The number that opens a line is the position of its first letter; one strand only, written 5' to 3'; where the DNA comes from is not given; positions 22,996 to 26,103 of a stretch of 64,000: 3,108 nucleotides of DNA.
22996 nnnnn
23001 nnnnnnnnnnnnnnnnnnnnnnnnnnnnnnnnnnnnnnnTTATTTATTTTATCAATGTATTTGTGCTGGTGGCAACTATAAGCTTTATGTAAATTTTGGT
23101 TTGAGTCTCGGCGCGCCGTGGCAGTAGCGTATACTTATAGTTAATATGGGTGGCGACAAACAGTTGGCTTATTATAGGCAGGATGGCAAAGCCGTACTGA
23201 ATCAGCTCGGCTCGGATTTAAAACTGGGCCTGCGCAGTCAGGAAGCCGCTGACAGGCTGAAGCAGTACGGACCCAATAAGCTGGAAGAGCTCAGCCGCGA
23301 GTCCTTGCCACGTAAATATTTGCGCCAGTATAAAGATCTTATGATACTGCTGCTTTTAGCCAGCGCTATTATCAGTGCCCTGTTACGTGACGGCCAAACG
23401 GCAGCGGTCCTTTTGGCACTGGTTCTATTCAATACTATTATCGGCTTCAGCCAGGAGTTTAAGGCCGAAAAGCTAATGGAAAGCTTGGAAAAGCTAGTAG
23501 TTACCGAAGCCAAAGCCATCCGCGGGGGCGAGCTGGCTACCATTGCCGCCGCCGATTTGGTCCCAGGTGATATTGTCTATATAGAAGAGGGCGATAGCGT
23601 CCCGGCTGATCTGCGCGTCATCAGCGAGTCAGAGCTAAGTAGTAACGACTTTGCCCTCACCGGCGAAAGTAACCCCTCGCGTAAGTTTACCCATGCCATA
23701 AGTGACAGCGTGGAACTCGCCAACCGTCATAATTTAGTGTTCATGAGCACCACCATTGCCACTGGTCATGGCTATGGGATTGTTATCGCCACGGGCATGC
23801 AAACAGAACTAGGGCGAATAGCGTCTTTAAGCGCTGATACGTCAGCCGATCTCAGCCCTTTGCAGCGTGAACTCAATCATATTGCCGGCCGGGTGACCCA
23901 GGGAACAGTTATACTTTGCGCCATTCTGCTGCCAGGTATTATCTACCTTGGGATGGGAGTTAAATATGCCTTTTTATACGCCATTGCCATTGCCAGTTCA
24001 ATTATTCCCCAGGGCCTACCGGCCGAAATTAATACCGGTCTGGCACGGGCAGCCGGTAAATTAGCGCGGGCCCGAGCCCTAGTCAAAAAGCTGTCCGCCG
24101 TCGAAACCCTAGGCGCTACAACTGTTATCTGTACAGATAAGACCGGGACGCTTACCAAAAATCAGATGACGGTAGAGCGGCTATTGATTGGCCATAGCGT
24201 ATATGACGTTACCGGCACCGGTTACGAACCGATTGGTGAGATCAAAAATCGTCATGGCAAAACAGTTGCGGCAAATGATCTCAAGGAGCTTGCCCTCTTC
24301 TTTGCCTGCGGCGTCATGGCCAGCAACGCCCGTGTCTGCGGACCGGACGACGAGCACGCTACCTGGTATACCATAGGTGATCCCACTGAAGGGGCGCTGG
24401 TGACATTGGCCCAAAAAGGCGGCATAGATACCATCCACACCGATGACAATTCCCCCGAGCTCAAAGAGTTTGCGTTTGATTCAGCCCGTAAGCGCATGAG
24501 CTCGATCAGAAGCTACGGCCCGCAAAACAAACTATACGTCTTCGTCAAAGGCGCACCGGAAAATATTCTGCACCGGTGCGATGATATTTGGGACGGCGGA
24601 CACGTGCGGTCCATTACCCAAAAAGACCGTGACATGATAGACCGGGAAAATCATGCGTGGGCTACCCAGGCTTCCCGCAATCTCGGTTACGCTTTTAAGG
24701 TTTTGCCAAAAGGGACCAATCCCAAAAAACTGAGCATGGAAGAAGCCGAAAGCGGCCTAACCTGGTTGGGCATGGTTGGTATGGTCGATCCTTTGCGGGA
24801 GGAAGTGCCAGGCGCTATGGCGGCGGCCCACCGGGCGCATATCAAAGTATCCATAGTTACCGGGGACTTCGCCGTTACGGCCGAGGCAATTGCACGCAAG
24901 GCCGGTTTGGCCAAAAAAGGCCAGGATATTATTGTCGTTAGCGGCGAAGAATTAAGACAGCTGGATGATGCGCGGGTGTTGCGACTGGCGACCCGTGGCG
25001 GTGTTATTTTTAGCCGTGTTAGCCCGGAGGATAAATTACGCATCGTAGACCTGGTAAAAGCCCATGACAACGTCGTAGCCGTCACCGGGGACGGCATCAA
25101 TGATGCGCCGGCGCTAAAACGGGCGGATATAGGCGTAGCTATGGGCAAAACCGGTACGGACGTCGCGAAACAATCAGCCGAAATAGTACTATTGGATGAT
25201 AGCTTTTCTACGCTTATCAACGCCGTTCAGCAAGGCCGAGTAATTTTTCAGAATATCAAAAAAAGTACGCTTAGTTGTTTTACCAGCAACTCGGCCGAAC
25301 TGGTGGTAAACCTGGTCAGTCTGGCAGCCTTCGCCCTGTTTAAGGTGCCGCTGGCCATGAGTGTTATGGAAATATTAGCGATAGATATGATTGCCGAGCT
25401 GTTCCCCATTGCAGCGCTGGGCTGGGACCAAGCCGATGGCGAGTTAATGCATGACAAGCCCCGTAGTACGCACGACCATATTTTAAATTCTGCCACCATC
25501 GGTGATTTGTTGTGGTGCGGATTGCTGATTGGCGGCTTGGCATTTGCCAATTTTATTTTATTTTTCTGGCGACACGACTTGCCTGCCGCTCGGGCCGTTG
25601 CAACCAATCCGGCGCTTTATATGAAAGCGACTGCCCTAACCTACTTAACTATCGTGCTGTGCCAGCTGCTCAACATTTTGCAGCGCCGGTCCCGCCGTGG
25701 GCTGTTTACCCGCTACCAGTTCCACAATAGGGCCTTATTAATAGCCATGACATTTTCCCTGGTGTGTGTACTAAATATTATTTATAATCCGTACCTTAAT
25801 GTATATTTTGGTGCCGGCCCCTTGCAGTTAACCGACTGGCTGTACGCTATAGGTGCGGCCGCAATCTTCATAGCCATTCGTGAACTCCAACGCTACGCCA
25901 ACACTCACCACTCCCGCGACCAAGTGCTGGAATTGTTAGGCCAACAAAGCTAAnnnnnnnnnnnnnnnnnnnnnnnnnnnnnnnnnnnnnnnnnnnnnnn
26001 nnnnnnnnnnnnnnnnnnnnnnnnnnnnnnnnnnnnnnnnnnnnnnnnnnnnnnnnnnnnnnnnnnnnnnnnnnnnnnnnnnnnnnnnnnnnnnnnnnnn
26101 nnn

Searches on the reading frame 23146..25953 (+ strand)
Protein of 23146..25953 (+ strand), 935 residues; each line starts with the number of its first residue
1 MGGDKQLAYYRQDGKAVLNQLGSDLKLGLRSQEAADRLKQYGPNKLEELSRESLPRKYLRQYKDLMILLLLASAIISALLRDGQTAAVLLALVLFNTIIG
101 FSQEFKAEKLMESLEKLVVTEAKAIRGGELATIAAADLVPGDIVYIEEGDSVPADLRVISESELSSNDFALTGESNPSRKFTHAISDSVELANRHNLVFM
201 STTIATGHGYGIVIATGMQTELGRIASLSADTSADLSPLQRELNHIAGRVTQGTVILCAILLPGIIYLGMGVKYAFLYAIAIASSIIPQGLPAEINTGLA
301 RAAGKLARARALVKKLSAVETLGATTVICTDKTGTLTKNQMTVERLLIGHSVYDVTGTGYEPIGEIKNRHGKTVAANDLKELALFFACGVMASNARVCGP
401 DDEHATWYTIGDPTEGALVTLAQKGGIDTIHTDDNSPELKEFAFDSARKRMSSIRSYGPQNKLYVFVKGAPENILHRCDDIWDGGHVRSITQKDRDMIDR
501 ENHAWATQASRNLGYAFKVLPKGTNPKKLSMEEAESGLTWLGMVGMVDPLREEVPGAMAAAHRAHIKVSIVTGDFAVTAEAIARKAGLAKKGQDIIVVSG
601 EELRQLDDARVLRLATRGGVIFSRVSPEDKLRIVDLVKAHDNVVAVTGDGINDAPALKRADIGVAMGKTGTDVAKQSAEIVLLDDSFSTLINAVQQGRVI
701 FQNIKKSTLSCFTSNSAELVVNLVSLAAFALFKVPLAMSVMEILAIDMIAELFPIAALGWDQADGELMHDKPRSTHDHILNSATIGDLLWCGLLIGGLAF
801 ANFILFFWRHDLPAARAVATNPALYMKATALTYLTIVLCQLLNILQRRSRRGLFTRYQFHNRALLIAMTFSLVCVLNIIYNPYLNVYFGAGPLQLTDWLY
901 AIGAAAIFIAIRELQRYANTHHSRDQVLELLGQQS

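Call 28: search_protein_families(library=pfam, proteins=[window:23146-25953:+], max_evalue=0.001)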
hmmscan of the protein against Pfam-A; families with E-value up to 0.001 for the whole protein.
window:23146-25953:+ (935 aa): 7 families
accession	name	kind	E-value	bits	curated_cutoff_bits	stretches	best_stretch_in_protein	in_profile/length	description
PF00122.25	E1-E2_ATPase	-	2e-40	138.7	28.1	1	117-308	2-180/181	E1-E2 ATPase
PF00689.26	Cation_ATPase_C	-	1e-35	123.6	27.3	1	735-917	1-174/175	Cation transporting ATPase, C-terminus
PF13246.12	Cation_ATPase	-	1.9e-21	76.3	21.7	1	394-481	5-91/91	Cation transport ATPase (P-type)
PF00690.31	Cation_ATPase_N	-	3.1e-19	68.8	20.4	1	10-77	2-69/69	Cation transporter/ATPase, N-terminus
PF00702.32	Hydrolase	-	1.6e-14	55.2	26.4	1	539-661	86-191/191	haloacid dehalogenase-like hydrolase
PF12710.13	HAD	-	2.3e-06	28.6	27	1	552-658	88-189/189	haloacid dehalogenase-like hydrolase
PF08282.18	Hydrolase_3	-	0.00051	20.3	20.9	0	639-682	201-243/255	haloacid dehalogenase-like hydrolase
